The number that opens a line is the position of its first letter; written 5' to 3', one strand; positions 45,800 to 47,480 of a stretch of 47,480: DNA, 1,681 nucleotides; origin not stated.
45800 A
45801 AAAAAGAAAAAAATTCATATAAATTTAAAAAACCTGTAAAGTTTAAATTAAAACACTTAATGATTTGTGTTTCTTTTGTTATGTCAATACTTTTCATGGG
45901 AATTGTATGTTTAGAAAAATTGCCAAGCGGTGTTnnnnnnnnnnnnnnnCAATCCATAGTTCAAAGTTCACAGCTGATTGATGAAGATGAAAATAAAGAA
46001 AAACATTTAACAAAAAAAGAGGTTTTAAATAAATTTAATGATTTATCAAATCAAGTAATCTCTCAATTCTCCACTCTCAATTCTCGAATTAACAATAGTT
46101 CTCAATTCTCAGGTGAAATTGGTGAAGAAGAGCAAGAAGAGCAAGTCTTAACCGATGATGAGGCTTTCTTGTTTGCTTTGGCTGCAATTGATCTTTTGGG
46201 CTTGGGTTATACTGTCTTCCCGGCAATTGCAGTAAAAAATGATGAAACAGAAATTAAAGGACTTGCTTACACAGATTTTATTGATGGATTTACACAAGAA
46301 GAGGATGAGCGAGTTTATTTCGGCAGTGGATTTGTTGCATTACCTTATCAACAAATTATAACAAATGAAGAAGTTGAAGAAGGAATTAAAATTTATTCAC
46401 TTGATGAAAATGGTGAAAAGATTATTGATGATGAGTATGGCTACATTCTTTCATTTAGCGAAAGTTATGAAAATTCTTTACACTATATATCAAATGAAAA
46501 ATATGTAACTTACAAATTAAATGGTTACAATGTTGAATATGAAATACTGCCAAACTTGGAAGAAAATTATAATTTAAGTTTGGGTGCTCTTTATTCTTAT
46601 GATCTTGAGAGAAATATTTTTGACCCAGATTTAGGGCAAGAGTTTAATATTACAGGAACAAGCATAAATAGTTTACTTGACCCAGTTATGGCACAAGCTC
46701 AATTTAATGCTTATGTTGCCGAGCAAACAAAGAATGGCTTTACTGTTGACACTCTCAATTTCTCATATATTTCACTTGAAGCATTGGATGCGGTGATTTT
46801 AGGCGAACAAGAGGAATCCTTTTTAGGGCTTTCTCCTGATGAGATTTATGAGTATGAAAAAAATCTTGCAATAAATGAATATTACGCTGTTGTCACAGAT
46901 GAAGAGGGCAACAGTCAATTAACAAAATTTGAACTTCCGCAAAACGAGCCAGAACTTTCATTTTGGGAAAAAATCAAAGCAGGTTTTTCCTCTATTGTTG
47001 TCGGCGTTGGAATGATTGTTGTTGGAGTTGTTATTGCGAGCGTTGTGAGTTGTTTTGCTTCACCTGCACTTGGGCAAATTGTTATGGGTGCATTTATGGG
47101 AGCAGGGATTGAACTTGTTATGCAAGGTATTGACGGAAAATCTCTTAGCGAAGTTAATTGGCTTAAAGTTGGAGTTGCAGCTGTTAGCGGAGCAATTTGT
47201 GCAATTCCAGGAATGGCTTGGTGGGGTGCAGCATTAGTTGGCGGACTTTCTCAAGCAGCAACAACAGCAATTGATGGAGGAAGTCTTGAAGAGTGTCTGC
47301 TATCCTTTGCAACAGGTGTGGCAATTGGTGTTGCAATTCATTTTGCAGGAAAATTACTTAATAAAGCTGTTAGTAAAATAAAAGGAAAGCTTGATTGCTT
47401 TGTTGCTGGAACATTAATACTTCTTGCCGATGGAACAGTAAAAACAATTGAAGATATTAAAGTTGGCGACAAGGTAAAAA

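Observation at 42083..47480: Giant open reading frame (at least 1,799 codons, no stop in window) that the ORF track omits: composite surface protein with polymorphic-toxin hallmarks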

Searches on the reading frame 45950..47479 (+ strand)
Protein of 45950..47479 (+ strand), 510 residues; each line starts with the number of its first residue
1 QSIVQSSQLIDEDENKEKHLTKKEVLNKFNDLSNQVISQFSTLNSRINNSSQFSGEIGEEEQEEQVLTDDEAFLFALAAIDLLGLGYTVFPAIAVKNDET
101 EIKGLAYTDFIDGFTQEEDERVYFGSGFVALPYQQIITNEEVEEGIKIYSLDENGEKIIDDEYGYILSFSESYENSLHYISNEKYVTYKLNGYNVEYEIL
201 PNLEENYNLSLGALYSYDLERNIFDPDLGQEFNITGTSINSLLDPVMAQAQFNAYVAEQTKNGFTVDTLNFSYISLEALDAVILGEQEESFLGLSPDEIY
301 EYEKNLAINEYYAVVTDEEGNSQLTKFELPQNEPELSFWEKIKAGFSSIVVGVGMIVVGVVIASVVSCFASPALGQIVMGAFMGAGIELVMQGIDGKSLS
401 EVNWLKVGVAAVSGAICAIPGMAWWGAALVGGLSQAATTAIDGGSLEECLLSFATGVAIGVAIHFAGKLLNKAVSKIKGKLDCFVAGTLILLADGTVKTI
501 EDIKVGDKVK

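Call 50: find_homologous_proteins(query=window:45950-47479:+, max_evalue=0.001)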
Query window:45950-47479:+ (510 aa): 6 proteins with E <= 0.001 among 8000 candidates.
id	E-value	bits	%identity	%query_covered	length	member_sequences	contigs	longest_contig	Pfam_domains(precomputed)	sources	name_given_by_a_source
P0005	3.0e-80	289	46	67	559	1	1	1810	PF07591.16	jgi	jgi:hypothetical protein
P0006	1.2e-50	191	65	29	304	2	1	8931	PF07591.16,PF05203.22,PF01079.26,PF13403.12,PF08517.18,PF14890.12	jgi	jgi:hypothetical protein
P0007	9.4e-33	132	31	78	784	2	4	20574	-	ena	-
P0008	1.3e-29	122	30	82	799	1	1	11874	-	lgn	-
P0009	7.1e-27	113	28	71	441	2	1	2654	-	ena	-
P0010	2.0e-26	111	28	80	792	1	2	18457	-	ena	-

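Call 60: find_encoding_contigs(protein=P0007, flank=8000, max_places=3)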
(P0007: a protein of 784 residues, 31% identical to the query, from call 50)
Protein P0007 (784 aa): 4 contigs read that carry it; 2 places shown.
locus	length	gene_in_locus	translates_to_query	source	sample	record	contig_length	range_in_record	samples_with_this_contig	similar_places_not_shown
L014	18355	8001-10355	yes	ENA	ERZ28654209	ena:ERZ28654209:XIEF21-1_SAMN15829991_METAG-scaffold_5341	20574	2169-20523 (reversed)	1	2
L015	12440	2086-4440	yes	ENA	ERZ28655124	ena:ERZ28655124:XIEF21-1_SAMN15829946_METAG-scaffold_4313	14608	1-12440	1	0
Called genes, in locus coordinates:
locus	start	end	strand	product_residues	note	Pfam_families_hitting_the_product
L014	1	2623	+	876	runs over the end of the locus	PF01935:DUF87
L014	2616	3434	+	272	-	PF12639:Colicin-DNase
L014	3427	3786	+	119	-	PF22481:DUF6985 (weak)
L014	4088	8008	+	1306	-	-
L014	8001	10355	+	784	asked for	-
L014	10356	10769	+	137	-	-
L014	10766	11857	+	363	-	PF00069:Pkinase, PF07714:PK_Tyr_Ser-Thr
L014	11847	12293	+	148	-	-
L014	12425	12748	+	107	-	PF13560:HTH_31, PF01381:HTH_3, PF07022:Phage_CI_repr (weak), PF12844:HTH_19, PF13443:HTH_26 (weak)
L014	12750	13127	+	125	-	-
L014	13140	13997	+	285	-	PF13240:Zn_Ribbon_1, PF13248:Zn_ribbon_3 (faint), PF20234:DUF6591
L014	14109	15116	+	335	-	-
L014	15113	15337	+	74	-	-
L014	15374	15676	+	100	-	-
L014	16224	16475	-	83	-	PF02586:SRAP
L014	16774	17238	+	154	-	PF01966:HD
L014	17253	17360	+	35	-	-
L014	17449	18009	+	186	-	PF24734:DUF7685 (weak), PF24735:DUF7686, PF24828:DUF7713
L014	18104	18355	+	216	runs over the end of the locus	PF20586:DUF6788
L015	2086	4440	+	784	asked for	-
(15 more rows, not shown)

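Call 61: find_encoding_contigs(protein=P0006, flank=8000, max_places=2)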
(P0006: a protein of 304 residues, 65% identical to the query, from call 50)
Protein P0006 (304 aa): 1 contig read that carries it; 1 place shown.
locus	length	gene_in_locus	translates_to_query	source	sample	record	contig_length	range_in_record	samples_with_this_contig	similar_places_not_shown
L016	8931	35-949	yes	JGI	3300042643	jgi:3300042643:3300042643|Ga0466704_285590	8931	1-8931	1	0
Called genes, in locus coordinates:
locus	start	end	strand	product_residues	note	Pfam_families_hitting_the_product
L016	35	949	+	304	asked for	PF01079:Hint (weak), PF05203:Hom_end_hint (weak), PF08517:AXH (weak), PF13403:Hint_2 (faint), PF07591:PT-HINT, PF14890:Intein_splicing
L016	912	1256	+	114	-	PF15636:Tox-GHH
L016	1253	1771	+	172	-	-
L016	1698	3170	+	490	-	PF02687:FtsX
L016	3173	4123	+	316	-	PF00657:Lipase_GDSL, PF13472:Lipase_GDSL_2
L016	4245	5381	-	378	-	PF08279:HTH_11, PF03099:BPL_LplA_LipB (faint)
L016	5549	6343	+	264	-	PF02535:Zip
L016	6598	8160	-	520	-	PF01943:Polysacc_synt, PF03023:MurJ (weak)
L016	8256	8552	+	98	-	PF01476:LysM (faint), PF23577:LysM_RLK (faint)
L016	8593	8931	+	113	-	?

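Call 63: search_protein_families(library=pfam, proteins=[L014:4088-8008:+, P0007, L014:10356-10769:+, L016:912-1256:+, L016:1253-1771:+, L014:2616-3434:+, P0005], max_evalue=0.1)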
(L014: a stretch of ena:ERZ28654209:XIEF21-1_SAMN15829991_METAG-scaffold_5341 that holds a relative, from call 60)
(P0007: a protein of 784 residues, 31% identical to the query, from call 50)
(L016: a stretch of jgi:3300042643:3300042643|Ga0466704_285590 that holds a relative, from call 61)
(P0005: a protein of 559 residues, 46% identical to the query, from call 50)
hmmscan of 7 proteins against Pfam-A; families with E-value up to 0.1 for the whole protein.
L014:4088-8008:+ (1306 aa): 2 families
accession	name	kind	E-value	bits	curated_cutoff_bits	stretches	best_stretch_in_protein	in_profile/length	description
PF09479.16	Flg_new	-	0.0098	16.4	27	1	1095-1141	2-48/65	Listeria-Bacteroides repeat domain (List_Bact_rpt)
PF18836.7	B_solenoid_ydck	-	0.012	15.9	30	1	247-259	1-13/17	YdcK Beta solenoid repeat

P0007 (784 aa): 3 families
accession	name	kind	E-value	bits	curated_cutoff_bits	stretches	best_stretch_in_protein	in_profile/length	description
PF14414.12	WHH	-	0.017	15.3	25.1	0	727-751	17-41/43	A nuclease of the HNH/ENDO VII superfamily with conserved WHH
PF04908.21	SH3BGR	-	0.086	13.5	21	0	243-280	6-41/99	SH3-binding, glutamic acid-rich protein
PF11190.13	DUF2976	-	0.097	13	28.2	1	334-426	4-85/87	Protein of unknown function (DUF2976)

L014:10356-10769:+ (137 aa): 5 families
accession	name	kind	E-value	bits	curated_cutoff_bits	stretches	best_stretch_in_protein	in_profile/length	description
PF10368.14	YkyA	-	0.0013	19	28.8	1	6-74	110-178/186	Putative cell-wall binding lipoprotein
PF24079.1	UBR4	-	0.032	15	27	1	4-93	37-123/125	E3 ubiquitin-protein ligase UBR4-like domain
PF18411.6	Annexin_2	-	0.058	14.1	25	1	2-93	5-89/93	Annexin-like domain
PF04871.18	Uso1_p115_C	-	0.059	14.1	28.4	1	4-64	18-64/121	Uso1 / p115 like vesicle tethering protein, C terminal region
PF03961.19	FapA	-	0.097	12.7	31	0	2-96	150-243/272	Flagellar Assembly Protein A beta solenoid domain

L016:912-1256:+ (114 aa): 2 families
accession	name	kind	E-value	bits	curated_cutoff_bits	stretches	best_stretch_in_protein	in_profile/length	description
PF15636.11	Tox-GHH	-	1e-11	45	25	1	15-69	23-77/78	GHH signature containing HNH/Endo VII superfamily nuclease toxin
PF07508.19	Recombinase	-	0.0017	19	21.1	1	5-107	17-101/102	Recombinase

L016:1253-1771:+ (172 aa): 2 families
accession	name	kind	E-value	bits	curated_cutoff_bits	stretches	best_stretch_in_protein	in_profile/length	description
PF10165.14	Ric8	-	0.018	14.6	25.7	1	88-132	260-302/447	Guanine nucleotide exchange factor synembryn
PF15649.12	Tox-REase-7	-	0.093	13.4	25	0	122-134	37-49/84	Restriction endonuclease fold toxin 7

L014:2616-3434:+ (272 aa): 2 families
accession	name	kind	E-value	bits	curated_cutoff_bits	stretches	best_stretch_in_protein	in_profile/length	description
PF12639.13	Colicin-DNase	-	3.1e-11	44.4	25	1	152-252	2-96/96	DNase/tRNase domain of colicin-like bacteriocin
PF14414.12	WHH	-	1.1e-06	28.7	25.1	1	225-254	8-37/43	A nuclease of the HNH/ENDO VII superfamily with conserved WHH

P0005 (559 aa): 4 families
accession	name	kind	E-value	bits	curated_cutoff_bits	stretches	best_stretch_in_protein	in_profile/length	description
PF07591.16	PT-HINT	-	1.4e-19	71.2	27.7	1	324-456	4-136/137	Pretoxin HINT domain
PF14890.11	Intein_splicing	-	0.00033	20.9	35.8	1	330-475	11-147/155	Intein splicing domain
PF13403.11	Hint_2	-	0.0019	19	28.4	0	311-345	2-32/147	Hint domain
PF01079.26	Hint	-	0.029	14.4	29.7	1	302-388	4-89/213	Hint module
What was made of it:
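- The L016 tip is Tox-GHH (1e-11) (call 63).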

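Call 69: predict_structure(alignment_id=A4)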
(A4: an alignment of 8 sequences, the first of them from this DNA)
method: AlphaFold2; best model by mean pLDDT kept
length: 416 residues; sequences in the alignment: 8
mean_pLDDT: 70.9   pTM: 0.40
mean pLDDT of the five models: 70.9, 69.4, 64.0, 63.8, 63.8
residues with pLDDT >= 90: 45; 70-90: 213; 50-70: 100; < 50: 58
segments of 3 or more residues with pLDDT < 50: 162-183, 197-221, 264-268
pLDDT, mean of each block of 10 residues (from residue 1): 82 80 89 91 81 81 89 87 85 82 89 89 91 90 80 67 35 37 55 51 37 43 52 63 57 59 51 71 79 71 63 81 79 73 77 73 76 69 78 76 63 48
secondary structure, 60 per line:
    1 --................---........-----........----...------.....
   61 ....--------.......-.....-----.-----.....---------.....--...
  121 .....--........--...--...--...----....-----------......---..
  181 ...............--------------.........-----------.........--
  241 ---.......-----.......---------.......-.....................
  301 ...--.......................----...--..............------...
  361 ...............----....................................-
elements in order: H3-18 E22-29 E35-42 E47-49 E56-64 H73-79 E81-85 E97-101 E111-115 E118-125 E128-135 E148-150 E155-158 H170-175 H179-195 H210-218 H230-238 E244-250 E256-262 H272-278 H280-303 H306-328 H338-351 H358-375 H380-415
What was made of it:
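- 46148..46960 (+): Middle domain (aa 1356-1626): alpha/beta ectodomain shared with the stand-alone lipoproteins. In the AF2 model the first ~150 residues have pLDDT 80-91 and residues ~160-270 are poorly predicted (35-63) (call 69).
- AF2 predicts five helices (call 69).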

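Call 72: fold_search(model_id=the predicted structure, library=pdb)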
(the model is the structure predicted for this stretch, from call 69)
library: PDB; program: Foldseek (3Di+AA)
matches with E <= 10: 676; with E <= 0.001: 0
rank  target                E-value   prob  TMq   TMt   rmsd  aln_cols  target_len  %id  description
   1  8e73_AK               5.9e-02  0.77  0.14  0.30  17.0       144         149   20  Vigna radiata supercomplex I+III2 (full bridge) (released 2023-01-11)
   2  7vvl_R                1.6e-01  0.18  0.12  0.14  18.8       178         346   14  PTH-bound human PTH1R in complex with Gs (class2) (released 2022-08-03)
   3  6e7e                  2.5e-01  0.18  0.11  0.22  15.6       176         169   11  High resolution crystal structure of IncA soluble domain (released 2019-07-10)
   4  8u4t_AA               2.6e-01  0.21  0.13  0.18  16.1       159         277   14  Structure of tetrameric CXCR4 in complex with REGN7663 Fab (released 2024-03-13)
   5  9btx_D                2.8e-01  0.10  0.08  0.15  16.2       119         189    9  Structure of human MAIT A-F7 TCR in complex with human MR1-3,4-dihydroxybenzaldehyde (released 2024-12-25)
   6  8yw3_R                2.9e-01  0.15  0.12  0.13  17.7       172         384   15  Cryo-EM structure of the retatrutide-bound human GLP-1R-Gs complex (released 2024-09-18)
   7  6bc0_A                2.9e-01  0.14  0.07  0.20  14.9       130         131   12  A Complex between PH Domain of p190RhoGEF and Activated RhoA Bound to a GTP Analog (released 2017-12-13)
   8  7o91_C                3.1e-01  0.30  0.13  0.32  17.5       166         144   10  diMn-sulerythrin (released 2021-12-01)
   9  6gcs_J                3.3e-01  0.33  0.11  0.26  14.9       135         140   16  Cryo-EM structure of respiratory complex I from Yarrowia lipolytica (released 2018-10-10)
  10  4k0d_B                3.7e-01  0.14  0.10  0.22  16.4       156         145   13  Periplasmic sensor domain of sensor histidine kinase, Adeh_2942 (released 2013-06-12)
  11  3voq_A                3.7e-01  0.07  0.08  0.17  15.2       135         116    9  Crystal structure of the pleckstrin homology domain of human Sin1, a TORC2 subunit (released 2012-04-11)
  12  8j22_C                3.9e-01  0.21  0.13  0.17  16.0       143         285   11  Cryo-EM structure of FFAR2 complex bound with TUG-1375 (released 2024-01-24)
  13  6s1a_A                4.1e-01  0.25  0.12  0.28  17.3       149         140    8  Ligand binding domain of the P. putida receptor PcaY_PP (released 2020-10-21)
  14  7o93_A                4.3e-01  0.30  0.13  0.32  17.9       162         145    9  diMn-sulerythrin (released 2021-12-01)
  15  8vz8_C                4.6e-01  0.08  0.09  0.17  15.3       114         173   10  Crystal structure of mouse MAIT M2B TCR-MR1-5-OP-RU complex (released 2024-04-10)
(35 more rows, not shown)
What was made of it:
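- Tried and rejected: Foldseek on the better model of the middle domain plus bundle found nothing below E 0.05 (call 72).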

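Call 80: find_encoding_contigs(protein=P0010, flank=10000, max_places=3)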
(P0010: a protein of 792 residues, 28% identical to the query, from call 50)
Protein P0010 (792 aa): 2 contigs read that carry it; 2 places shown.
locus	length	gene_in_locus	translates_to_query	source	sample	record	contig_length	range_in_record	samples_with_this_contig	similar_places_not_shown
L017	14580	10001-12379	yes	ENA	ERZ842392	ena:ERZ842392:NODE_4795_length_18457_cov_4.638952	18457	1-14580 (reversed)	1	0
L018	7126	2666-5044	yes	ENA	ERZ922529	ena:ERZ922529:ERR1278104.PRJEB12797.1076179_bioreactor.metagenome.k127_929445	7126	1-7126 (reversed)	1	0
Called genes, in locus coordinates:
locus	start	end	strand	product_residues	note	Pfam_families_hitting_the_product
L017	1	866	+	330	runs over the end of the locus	-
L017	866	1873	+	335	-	PF01844:HNH, PF13395:HNH_4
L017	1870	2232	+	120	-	-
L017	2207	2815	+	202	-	PF05891:Methyltransf_PK (weak), PF13489:Methyltransf_23, PF08241:Methyltransf_11, PF08242:Methyltransf_12, PF13649:Methyltransf_25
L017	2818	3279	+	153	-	PF01966:HD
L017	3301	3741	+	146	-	PF12641:Flavodoxin_3 (weak), PF12724:Flavodoxin_5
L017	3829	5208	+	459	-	PF00142:Fer4_NifH, PF01656:CbiA, PF02374:ArsA_ATPase (faint), PF06564:CBP_BcsQ, PF09140:MipZ (weak), PF10609:ParA, PF13614:AAA_31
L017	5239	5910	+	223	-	PF17746:SfsA_N, PF03749:SfsA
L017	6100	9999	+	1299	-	PF09479:Flg_new (faint)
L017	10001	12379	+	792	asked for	-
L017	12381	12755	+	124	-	-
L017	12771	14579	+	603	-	?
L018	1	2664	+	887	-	?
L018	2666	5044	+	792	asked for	-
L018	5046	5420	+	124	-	-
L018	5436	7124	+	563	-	?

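Call 81: find_encoding_contigs(protein=P0008, flank=10000, max_places=2)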
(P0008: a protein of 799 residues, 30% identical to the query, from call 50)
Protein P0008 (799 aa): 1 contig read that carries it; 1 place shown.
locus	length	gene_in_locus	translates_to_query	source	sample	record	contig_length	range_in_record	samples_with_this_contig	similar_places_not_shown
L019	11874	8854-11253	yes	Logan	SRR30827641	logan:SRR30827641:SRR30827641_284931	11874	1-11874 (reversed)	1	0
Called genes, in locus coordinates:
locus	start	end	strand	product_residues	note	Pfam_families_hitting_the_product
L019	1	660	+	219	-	?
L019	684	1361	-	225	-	PF14808:TMEM164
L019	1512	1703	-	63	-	-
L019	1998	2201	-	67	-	-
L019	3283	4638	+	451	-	-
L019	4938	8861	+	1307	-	-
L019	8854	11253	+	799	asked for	-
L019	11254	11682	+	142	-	-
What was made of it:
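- The same order (A, B, small gene) occurs in L017/L018 and L019 (calls 80, 81).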

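Call 90: search_solved_structures(query=A4, max_evalue=5)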
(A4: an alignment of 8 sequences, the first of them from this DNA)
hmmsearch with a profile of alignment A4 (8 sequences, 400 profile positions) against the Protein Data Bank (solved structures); distinct sequences matched with E-value up to 5: 4.
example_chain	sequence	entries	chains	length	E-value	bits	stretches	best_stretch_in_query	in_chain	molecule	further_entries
3wxx_B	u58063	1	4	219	0.00034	22.8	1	237-307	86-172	AopB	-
7esp_A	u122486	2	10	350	3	9.8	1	266-326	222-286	Packaging NTPase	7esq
7eso_A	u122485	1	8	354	3.1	9.8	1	266-326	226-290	Packaging NTPase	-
7esv_B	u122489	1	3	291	3.5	9.6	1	266-325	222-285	Packaging NTPase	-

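Call 92: search_solved_structures(query=A4, max_evalue=0.01, show_alignments=1)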
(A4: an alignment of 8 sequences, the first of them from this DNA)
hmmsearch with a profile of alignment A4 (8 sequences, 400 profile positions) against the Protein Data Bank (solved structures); distinct sequences matched with E-value up to 0.01: 1.
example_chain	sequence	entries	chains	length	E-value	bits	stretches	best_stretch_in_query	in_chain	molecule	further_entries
3wxx_B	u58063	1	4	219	0.00034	22.8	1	237-307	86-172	AopB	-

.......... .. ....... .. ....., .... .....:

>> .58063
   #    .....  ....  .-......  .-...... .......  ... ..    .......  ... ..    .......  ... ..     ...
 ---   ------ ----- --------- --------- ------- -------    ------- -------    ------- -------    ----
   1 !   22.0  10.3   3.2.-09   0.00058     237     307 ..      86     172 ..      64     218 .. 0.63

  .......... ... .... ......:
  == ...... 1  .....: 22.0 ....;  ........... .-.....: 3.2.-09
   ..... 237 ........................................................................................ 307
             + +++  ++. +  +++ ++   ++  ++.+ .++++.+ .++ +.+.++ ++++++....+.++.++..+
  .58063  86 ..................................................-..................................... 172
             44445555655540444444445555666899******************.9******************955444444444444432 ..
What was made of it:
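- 46961..47395 (+): Gly/Ala-rich hydrophobic block (aa 1627-1771): five predicted membrane helices, then a K-rich juxtamembrane helix. The only PDB hit is the TM hairpin of the T3SS translocator AopB, at E 3.4e-4 with a composition-bias term of 10.3 on a 22-bit domain score (call 92).
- On T3SS translocator hydrophobic domain (SseC/YopB/AopB): The PDB profile hit to AopB 3wxx_B has E 3.4e-4 but a composition-bias term of 10.3 on a 22-bit domain score, over one Gly/Ala hairpin (call 92).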
